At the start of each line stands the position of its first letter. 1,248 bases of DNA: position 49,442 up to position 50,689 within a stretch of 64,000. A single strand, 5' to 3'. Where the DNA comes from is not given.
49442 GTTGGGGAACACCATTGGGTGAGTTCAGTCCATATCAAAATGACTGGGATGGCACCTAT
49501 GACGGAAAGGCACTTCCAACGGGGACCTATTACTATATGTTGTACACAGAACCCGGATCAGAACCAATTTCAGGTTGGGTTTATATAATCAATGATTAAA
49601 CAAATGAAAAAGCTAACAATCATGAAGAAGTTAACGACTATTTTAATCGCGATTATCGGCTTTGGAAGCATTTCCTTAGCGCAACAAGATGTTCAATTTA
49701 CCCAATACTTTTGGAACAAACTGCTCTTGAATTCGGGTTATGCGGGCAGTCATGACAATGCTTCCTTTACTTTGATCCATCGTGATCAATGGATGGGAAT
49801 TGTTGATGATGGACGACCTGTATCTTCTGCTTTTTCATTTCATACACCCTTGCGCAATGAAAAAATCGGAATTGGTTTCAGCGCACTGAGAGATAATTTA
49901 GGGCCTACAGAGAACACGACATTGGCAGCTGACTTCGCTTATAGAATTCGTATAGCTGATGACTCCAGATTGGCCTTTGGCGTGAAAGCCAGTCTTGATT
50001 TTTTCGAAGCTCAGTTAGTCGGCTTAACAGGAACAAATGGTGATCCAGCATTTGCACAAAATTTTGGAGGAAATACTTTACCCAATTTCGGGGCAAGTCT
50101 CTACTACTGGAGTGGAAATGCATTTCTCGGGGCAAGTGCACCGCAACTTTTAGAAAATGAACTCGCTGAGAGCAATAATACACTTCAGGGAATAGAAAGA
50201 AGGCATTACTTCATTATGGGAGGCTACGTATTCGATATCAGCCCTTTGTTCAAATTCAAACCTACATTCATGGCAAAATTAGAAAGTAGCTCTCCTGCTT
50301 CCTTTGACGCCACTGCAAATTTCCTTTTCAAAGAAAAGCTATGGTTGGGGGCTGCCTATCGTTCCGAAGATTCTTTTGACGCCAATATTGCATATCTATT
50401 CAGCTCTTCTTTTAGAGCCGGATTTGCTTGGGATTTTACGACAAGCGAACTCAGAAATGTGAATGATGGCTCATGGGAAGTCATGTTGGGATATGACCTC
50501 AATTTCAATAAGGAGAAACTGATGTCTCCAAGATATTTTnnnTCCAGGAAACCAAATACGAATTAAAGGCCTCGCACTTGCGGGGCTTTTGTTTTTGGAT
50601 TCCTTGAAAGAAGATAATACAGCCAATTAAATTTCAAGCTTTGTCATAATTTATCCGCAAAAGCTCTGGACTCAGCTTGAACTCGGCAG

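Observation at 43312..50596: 2095-aa chimeric adhesin with cognate PorP/SprF forming a terminator-bounded two-gene T9SS cargo unit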

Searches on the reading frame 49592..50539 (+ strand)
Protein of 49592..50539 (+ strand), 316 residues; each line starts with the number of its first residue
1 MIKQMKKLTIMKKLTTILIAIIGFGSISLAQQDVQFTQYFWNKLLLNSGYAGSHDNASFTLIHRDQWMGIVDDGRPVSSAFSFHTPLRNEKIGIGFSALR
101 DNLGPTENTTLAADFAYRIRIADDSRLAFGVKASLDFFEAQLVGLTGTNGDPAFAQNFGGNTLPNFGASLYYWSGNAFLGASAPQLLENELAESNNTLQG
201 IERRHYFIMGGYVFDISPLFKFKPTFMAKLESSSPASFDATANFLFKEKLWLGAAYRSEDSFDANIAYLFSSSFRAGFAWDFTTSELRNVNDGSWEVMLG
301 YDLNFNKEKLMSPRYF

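Call 7: search_protein_families(library=pfam, proteins=[window:49592-50539:+], max_evalue=0.1)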
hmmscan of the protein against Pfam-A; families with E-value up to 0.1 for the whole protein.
window:49592-50539:+ (316 aa): 1 family
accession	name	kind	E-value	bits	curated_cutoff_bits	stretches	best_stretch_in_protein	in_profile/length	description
PF11751.14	PorP_SprF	-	2.1e-68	231.3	22.3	1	29-301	2-273/273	Type IX secretion system membrane protein PorP/SprF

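Call 8: search_protein_families(library=ncbifam, proteins=[window:49592-50539:+], max_evalue=0.1)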
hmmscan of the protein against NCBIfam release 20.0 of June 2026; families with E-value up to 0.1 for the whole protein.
window:49592-50539:+ (316 aa): 1 family
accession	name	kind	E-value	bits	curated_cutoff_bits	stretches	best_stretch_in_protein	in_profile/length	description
TIGR03519.1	T9SS_PorP_fam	subfamily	4.4e-70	236.4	90.55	1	11-302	1-291/292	PorP/SprF family type IX secretion system membrane protein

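Call 58: find_homologous_proteins(query=window:49622-50539:+, max_evalue=1e-20)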
Query window:49622-50539:+ (306 aa): 993 proteins with E <= 1e-20 among 2769 candidates; the best 120 are listed.
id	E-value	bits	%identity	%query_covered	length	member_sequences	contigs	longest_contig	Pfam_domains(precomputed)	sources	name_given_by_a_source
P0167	4.6e-202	688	100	100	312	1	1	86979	PF11751.15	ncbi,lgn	ncbi:MAG: type IX secretion system membrane protein PorP/SprF [Bacteroidota bacterium]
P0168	1.7e-169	581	81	100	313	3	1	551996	PF11751.15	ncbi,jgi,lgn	-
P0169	3.0e-160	551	77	100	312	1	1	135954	PF11751.15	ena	-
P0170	3.2e-154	531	75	100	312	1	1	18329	PF11751.15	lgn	-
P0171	6.6e-152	523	73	100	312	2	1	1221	PF11751.15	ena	-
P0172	6.7e-94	333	50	99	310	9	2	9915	PF11751.15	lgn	-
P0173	2.7e-92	327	50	100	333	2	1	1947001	PF11751.15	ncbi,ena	-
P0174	1.0e-91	326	50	94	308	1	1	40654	PF11751.15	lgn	-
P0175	1.0e-91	326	51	100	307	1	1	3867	PF11751.15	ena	-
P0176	1.2e-91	325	48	99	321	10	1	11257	PF11751.15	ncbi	-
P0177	3.2e-91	324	49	100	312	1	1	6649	PF11751.15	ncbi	-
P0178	3.5e-91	324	47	99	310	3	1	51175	PF11751.15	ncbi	ncbi:MAG: type IX secretion system membrane protein PorP/SprF [Flavobacteriales bacterium]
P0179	2.0e-90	321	49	100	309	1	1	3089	PF11751.15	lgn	-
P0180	2.8e-90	321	50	100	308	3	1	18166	PF11751.15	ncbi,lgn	ncbi:MAG: type IX secretion system membrane protein PorP/SprF [Flavobacteriales bacterium]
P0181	3.9e-90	320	50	95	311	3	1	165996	PF11751.15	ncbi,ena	-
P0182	8.7e-90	319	51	94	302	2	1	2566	PF11751.15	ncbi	ncbi:MAG: type IX secretion system membrane protein PorP/SprF, partial [Bacteroidota bacterium]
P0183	3.5e-89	317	49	99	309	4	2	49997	PF11751.15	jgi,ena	-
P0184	7.5e-89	316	49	99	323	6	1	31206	PF11751.15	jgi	jgi:type IX secretion system PorP/SprF family membrane protein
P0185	3.0e-88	314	48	98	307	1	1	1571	PF11751.15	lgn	-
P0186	6.5e-88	313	47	99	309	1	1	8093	PF11751.15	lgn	-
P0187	1.1e-87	312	48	95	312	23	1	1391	PF11751.15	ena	-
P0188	2.2e-87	311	50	94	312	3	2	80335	PF11751.15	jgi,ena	-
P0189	3.6e-87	311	48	100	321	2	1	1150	PF11751.15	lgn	-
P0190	2.4e-86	308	47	100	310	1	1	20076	PF11751.15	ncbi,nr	ncbi:MAG: type IX secretion system membrane protein PorP/SprF [Flavobacteriales bacterium]|nr:type I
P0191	2.9e-86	308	47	99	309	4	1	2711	PF11751.15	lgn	-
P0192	1.9e-85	305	46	100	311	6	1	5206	PF11751.15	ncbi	-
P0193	3.0e-85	304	47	98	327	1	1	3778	PF11751.15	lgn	-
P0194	6.2e-84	300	46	93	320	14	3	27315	PF11751.15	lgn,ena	-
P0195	7.6e-84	300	45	100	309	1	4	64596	PF11751.15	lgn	-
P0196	7.9e-84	300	46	97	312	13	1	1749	PF11751.15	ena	-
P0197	1.9e-83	298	45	99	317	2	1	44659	PF11751.15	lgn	-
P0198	2.2e-83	298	46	94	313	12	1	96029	PF11751.15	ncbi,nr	ncbi:MAG: type IX secretion system membrane protein PorP/SprF [Flavobacteriales bacterium]|nr:type I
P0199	1.2e-82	296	44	100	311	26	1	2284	PF11751.15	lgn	-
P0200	1.3e-82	296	45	97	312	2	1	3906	PF11751.15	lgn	-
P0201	3.0e-82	294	45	100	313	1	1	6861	PF11751.15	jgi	-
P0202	1.0e-80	289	45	97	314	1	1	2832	PF11751.15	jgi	jgi:type IX secretion system PorP/SprF family membrane protein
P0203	3.0e-79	285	45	99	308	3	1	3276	PF11751.15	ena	-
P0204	2.0e-76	275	44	94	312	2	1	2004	PF11751.15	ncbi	ncbi:MAG TPA: type IX secretion system membrane protein PorP/SprF [Flavobacteriales bacterium]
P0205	3.5e-75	271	43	98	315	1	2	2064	PF11751.15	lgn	-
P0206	3.6e-75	271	45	100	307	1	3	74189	PF11751.15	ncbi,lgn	-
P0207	4.1e-75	271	44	100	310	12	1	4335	PF11751.15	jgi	jgi:type IX secretion system PorP/SprF family membrane protein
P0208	6.1e-75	270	46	95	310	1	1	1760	PF11751.15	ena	-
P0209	6.7e-75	270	44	100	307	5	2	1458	PF11751.15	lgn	-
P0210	6.9e-75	270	46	94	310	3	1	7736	PF11751.15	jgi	jgi:type IX secretion system PorP/SprF family membrane protein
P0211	1.1e-74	270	45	95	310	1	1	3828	PF11751.15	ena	-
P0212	1.3e-74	269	45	95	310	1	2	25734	PF11751.15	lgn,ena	-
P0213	1.5e-74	269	45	95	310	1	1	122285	PF11751.15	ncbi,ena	-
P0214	1.7e-74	269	45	95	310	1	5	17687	PF11751.15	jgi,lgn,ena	jgi:type IX secretion system PorP/SprF family membrane protein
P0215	1.7e-74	269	43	100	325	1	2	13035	PF11751.15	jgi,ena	-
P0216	1.9e-74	269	45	95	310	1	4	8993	PF11751.15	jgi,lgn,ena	jgi:type IX secretion system PorP/SprF family membrane protein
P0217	1.9e-74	269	45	95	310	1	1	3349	PF11751.15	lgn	-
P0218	2.1e-74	269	42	100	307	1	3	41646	PF11751.15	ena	-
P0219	2.6e-74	268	44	98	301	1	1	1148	PF11751.15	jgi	jgi:type IX secretion system PorP/SprF family membrane protein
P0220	2.9e-74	268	45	95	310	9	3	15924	PF11751.15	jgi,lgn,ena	-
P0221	3.4e-74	268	45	95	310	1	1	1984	PF11751.15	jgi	-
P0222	3.5e-74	268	45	95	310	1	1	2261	PF11751.15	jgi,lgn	jgi:type IX secretion system PorP/SprF family membrane protein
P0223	3.9e-74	268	43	94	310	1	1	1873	PF11751.15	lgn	-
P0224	3.9e-74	268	45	95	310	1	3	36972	PF11751.15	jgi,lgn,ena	jgi:type IX secretion system PorP/SprF family membrane protein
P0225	3.9e-74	268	45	95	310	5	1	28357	PF11751.15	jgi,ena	jgi:type IX secretion system PorP/SprF family membrane protein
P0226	6.3e-74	267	44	92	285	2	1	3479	PF11751.15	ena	-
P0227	7.2e-74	267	44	100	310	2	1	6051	PF11751.15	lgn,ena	-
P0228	7.9e-74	267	45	95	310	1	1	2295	PF11751.15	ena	-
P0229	2.1e-73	265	45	95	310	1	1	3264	PF11751.15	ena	-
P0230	2.2e-73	265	45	95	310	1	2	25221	PF11751.15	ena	-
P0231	2.5e-73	265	45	95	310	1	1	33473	PF11751.15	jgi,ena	jgi:type IX secretion system PorP/SprF family membrane protein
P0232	2.5e-73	265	45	95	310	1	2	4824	PF11751.15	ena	-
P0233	4.8e-73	264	45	95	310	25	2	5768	PF11751.15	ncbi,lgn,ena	-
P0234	5.4e-73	264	45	95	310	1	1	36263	PF11751.15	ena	-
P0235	6.5e-73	264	43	98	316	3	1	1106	PF11751.15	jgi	-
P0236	1.0e-72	263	42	100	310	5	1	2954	PF11751.15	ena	-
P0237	1.8e-72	262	41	99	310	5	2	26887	PF11751.15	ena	-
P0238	2.8e-72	262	44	100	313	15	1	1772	PF11751.15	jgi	jgi:type IX secretion system PorP/SprF family membrane protein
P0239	4.7e-72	261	42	98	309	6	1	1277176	PF11751.15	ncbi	-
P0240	7.3e-72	260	43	94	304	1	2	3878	PF11751.15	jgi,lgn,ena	jgi:type IX secretion system PorP/SprF family membrane protein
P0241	7.5e-72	260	42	96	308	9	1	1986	PF11751.15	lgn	-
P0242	8.9e-72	260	44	94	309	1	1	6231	PF11751.15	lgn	-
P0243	1.1e-71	260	44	97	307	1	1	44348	PF11751.15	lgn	-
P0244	1.1e-71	260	42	99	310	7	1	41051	PF11751.15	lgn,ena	-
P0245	1.1e-71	260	44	94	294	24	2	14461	PF11751.15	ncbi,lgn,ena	-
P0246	2.7e-71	258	43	100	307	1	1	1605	PF11751.15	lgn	-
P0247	2.8e-71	258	44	94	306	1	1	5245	PF11751.15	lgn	-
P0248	3.1e-71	258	41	98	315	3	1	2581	PF11751.15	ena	-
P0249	4.9e-71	258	41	100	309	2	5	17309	PF11751.15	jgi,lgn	jgi:type IX secretion system PorP/SprF family membrane protein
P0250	6.3e-71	257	43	94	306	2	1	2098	PF11751.15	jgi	jgi:type IX secretion system PorP/SprF family membrane protein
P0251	9.3e-71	257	42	100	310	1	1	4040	PF11751.15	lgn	-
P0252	1.0e-70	257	44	94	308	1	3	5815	PF11751.15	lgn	-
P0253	1.1e-70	256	41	100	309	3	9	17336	PF11751.15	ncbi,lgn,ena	-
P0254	1.7e-70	256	42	99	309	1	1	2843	PF11751.15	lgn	-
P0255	2.4e-70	255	43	100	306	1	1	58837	PF11751.15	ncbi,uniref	ncbi:type IX secretion system membrane protein PorP/SprF [Roseivirga sp.]|uniref:PorP/SprF family ty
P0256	2.6e-70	255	42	100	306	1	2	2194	PF11751.15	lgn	-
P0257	3.2e-70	255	42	100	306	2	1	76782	PF11751.15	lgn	-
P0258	4.5e-70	254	50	74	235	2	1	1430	PF11751.15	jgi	-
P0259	4.6e-70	254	43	94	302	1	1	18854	PF11751.15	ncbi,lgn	-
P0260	5.8e-70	254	41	99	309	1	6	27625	PF11751.15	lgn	-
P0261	6.0e-70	254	42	100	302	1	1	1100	PF11751.15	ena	-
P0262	9.0e-70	253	42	100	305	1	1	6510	PF11751.15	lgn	-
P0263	1.0e-69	253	41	100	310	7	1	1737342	PF11751.15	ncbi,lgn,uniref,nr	ncbi:type IX secretion system PorP/SprF family membrane protein [Flavobacterium sp. 270]|uniref:PorP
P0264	1.5e-69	253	42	98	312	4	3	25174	PF11751.15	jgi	-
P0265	2.0e-69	252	42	99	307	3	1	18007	PF11751.15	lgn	-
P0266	2.3e-69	252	43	100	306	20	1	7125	PF11751.15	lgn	-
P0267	2.7e-69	252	41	95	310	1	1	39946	PF11751.15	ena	-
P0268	4.6e-69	251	43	94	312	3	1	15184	PF11751.15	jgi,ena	-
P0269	4.7e-69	251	44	100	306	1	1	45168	PF11751.15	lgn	-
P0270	5.1e-69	251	43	100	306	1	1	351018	PF11751.15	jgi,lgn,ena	-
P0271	5.8e-69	251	44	91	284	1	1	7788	PF11751.15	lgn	-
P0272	6.9e-69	251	43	98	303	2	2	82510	PF11751.15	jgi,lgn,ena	-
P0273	8.0e-69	250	43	96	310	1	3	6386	PF11751.15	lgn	-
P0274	1.2e-68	250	42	100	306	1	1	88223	PF11751.15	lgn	-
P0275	1.2e-68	250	42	99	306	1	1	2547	PF11751.15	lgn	-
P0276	1.3e-68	250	42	100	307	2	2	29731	PF11751.15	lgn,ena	-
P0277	1.4e-68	250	41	100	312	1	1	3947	PF11751.15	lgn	-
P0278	2.0e-68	249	42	100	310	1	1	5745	PF11751.15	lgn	-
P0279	2.0e-68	249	39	97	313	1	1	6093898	PF11751.15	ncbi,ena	-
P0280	2.1e-68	249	44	94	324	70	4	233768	PF11751.15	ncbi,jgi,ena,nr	ncbi:MAG: type IX secretion system membrane protein PorP/SprF [Flavobacteriales bacterium]|nr:type I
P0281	2.9e-68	249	41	100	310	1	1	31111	PF11751.15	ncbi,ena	-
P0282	3.1e-68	248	42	99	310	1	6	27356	PF11751.15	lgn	-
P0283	3.2e-68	248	41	99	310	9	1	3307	PF11751.15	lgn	-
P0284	4.0e-68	248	40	98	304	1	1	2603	PF11751.15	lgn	-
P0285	4.0e-68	248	41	100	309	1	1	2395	PF11751.15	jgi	jgi:type IX secretion system PorP/SprF family membrane protein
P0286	4.3e-68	248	43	94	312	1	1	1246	PF11751.15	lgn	-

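Call 59: find_encoding_contigs(protein=P0169, flank=10000, max_places=2)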
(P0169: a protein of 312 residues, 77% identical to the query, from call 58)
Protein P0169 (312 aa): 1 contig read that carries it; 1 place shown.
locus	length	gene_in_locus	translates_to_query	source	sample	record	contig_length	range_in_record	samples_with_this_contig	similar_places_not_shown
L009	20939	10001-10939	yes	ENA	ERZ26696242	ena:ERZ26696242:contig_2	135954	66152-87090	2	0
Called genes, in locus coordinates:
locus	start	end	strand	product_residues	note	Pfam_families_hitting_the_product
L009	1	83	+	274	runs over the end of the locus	PF04773:FecR, PF16344:FecR_C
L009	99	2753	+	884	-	PF07660:STN (faint), PF13620:CarboxypepD_reg, PF13715:CarbopepD_reg_2, PF07715:Plug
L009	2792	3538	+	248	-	PF14054:DUF4249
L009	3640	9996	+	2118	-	PF21959:DUF6923, PF17803:Cadherin_4, PF17963:Big_9, PF17803:Cadherin_4, PF17892:Cadherin_5, PF17963:Big_9, PF17963:Big_9, PF17803:Cadherin_4, +8 more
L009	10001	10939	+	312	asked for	PF11751:PorP_SprF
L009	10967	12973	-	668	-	PF17191:RecG_wedge, PF01336:tRNA_anti-codon (weak), PF00270:DEAD, PF04851:ResIII, PF00271:Helicase_C, PF19833:RecG_dom3_C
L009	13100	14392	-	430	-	PF00364:Biotin_lipoyl, PF02817:E3_binding, PF00198:2-oxoacid_dh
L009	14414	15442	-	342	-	PF00676:E1_dh, PF02775:TPP_enzyme_C, PF13292:DXP_synthase_N (weak)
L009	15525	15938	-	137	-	PF00383:dCMP_cyt_deam_1, PF08211:dCMP_cyt_deam_2 (weak)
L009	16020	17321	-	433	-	PF19572:PorV, PF11751:PorP_SprF (faint)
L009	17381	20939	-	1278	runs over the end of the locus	PF01364:Peptidase_C25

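Call 60: find_encoding_contigs(protein=P0170, flank=10000, max_places=2)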
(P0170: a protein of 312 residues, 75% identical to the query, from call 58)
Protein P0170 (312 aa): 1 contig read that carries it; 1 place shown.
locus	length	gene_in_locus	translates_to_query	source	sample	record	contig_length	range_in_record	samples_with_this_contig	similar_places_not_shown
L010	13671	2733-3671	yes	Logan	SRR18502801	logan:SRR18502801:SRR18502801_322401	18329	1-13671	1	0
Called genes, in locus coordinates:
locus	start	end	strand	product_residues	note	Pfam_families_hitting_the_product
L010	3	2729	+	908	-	?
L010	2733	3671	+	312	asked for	PF11751:PorP_SprF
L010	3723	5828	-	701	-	PF17191:RecG_wedge, PF00176:SNF2-rel_dom, PF00270:DEAD, PF04851:ResIII, PF00271:Helicase_C, PF19833:RecG_dom3_C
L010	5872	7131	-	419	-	PF00364:Biotin_lipoyl, PF02817:E3_binding, PF00198:2-oxoacid_dh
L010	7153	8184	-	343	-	PF00676:E1_dh, PF13292:DXP_synthase_N (weak)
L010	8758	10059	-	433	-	PF19572:PorV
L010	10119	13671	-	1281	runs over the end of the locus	PF01364:Peptidase_C25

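Call 61: find_encoding_contigs(protein=P0173, flank=10000, max_places=1)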
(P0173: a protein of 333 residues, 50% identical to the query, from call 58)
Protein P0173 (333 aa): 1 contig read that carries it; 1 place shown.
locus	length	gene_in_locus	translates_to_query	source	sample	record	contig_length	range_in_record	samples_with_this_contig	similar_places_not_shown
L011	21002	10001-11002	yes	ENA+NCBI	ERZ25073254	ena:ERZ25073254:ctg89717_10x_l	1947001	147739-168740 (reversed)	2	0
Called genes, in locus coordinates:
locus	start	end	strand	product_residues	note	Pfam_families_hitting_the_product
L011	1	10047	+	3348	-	-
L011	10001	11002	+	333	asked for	PF11751:PorP_SprF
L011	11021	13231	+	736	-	PF07676:PD40 (faint), PF17210:SdrD_B (faint), PF13620:CarboxypepD_reg (weak), PF00691:OmpA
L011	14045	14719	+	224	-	-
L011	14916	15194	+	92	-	-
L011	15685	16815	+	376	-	PF13808:DDE_Tnp_1_assoc, PF01609:DDE_Tnp_1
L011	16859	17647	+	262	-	PF18962:Por_Secre_tail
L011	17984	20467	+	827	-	PF13354:Beta-lactamase2, PF18962:Por_Secre_tail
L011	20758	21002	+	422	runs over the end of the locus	PF13688:Reprolysin_5 (faint), PF05572:Peptidase_M43, PF18962:Por_Secre_tail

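Call 62: find_encoding_contigs(protein=P0181, flank=10000, max_places=1)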
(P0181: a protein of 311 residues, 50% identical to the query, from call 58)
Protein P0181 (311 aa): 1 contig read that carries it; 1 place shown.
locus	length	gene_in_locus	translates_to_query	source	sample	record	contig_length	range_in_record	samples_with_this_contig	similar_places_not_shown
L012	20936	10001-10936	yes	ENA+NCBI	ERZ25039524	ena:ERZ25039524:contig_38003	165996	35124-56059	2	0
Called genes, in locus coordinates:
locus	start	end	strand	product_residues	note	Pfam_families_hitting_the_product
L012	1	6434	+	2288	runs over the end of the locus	PF17803:Cadherin_4, PF17963:Big_9, PF17803:Cadherin_4, PF17892:Cadherin_5, PF17963:Big_9, PF17803:Cadherin_4, PF17892:Cadherin_5, PF17963:Big_9, +59 more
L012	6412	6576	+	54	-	-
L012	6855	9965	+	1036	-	PF17963:Big_9, PF17803:Cadherin_4, PF17892:Cadherin_5, PF17963:Big_9, PF17892:Cadherin_5, PF17963:Big_9, PF17892:Cadherin_5, PF17963:Big_9, +15 more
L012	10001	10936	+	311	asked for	PF11751:PorP_SprF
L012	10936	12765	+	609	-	PF07676:PD40 (faint)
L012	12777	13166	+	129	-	PF00691:OmpA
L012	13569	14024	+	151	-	PF00572:Ribosomal_L13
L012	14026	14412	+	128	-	PF00380:Ribosomal_S9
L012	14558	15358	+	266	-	PF00318:Ribosomal_S2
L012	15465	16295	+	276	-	PF00889:EF_TS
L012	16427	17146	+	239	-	PF00696:AA_kinase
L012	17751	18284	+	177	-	PF01765:RRF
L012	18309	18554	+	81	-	-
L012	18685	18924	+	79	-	PF01541:GIY-YIG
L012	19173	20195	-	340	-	PF04055:Radical_SAM, PF13186:SPASM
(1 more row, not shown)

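Call 63: find_encoding_contigs(protein=P0178, flank=10000, max_places=1)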
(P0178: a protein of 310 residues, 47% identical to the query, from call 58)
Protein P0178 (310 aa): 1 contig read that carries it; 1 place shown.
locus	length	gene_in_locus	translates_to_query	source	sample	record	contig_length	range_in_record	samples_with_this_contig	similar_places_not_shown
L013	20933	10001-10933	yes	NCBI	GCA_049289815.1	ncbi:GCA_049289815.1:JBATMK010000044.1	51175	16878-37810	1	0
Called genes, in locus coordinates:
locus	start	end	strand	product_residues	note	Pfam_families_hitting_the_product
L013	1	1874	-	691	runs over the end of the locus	PF11551:Omp28, PF18962:Por_Secre_tail (weak)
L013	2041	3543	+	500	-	PF00089:Trypsin, PF13365:Trypsin_2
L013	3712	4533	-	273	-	PF10364:NKWYS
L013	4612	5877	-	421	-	-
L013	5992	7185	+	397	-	PF00202:Aminotran_3 (faint), PF00155:Aminotran_1_2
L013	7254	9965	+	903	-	PF17892:Cadherin_5, PF17963:Big_9, PF17892:Cadherin_5, PF17963:Big_9, PF17892:Cadherin_5, PF17963:Big_9, PF17892:Cadherin_5, PF17963:Big_9, +14 more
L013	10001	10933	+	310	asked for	PF11751:PorP_SprF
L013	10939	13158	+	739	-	PF07676:PD40 (weak), PF13620:CarboxypepD_reg (weak), PF00691:OmpA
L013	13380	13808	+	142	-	PF00572:Ribosomal_L13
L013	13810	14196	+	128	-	PF00380:Ribosomal_S9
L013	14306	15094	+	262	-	PF00318:Ribosomal_S2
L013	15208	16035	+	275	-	PF00889:EF_TS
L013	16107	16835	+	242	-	PF00696:AA_kinase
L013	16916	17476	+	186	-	PF01765:RRF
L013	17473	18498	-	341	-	PF04055:Radical_SAM, PF13186:SPASM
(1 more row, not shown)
